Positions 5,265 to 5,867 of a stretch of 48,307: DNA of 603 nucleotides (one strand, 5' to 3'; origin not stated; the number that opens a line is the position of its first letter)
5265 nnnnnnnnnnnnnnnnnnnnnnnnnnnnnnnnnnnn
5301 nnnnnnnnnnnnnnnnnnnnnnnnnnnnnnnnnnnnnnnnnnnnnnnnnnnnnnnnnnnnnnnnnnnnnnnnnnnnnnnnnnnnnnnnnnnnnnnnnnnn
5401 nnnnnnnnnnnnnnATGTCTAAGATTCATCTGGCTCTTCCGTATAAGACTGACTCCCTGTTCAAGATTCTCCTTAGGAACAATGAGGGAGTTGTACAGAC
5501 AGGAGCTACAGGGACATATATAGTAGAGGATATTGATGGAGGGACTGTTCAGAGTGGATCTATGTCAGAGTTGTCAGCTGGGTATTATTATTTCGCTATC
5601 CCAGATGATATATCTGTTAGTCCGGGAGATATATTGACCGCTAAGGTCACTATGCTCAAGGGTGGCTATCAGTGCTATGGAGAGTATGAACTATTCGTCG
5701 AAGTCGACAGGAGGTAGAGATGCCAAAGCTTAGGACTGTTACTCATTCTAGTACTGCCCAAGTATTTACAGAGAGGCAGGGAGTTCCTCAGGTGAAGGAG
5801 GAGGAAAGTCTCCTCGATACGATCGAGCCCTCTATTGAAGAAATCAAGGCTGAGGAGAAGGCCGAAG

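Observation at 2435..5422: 995-aa tail protein built from 29 copies of an unfamiliar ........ repeat around a LamG-like core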

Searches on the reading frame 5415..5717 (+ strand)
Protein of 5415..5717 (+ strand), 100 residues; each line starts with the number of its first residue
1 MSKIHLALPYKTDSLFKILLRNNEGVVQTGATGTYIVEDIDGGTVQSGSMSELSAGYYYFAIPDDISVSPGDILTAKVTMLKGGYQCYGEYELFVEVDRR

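Call 9: search_protein_families(library=phrogs, proteins=[window:5415-5717:+], max_evalue=0.001)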
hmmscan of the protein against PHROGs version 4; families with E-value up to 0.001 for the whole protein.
window:5415-5717:+ (100 aa): 0 families

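Call 21: search_protein_families(library=pfam, proteins=[window:5415-5717:+], max_evalue=0.01)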
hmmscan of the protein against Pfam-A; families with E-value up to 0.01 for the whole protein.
window:5415-5717:+ (100 aa): 0 families

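Call 122: search_solved_structures(query=A7, max_evalue=10)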
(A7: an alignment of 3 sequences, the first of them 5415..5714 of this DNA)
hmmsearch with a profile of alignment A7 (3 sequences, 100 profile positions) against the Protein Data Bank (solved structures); distinct sequences matched with E-value up to 10: 8.
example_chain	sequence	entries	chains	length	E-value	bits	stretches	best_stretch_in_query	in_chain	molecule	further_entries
6pi7_A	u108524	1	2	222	0.53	13.7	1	36-78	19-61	Tudor and KH domain-containing protein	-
7dm0_A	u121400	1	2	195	0.54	13.6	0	39-83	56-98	Biofilm-associated surface protein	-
5j39_A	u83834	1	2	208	1.2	12.6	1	35-78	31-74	Tudor and KH domain-containing protein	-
2diq_A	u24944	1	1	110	1.4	12.3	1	40-79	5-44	Tudor and KH domain-containing protein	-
8xhq_B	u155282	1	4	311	1.4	12.3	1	48-76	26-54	Fe/2OG dependent dioxigenase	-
6b57_A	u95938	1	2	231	1.4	12.3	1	35-78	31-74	Tudor and KH domain-containing protein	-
3hz3_A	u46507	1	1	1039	4.1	10.8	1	28-59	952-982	Glucansucrase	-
3klk_A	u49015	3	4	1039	4.2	10.8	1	28-59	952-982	Glucansucrase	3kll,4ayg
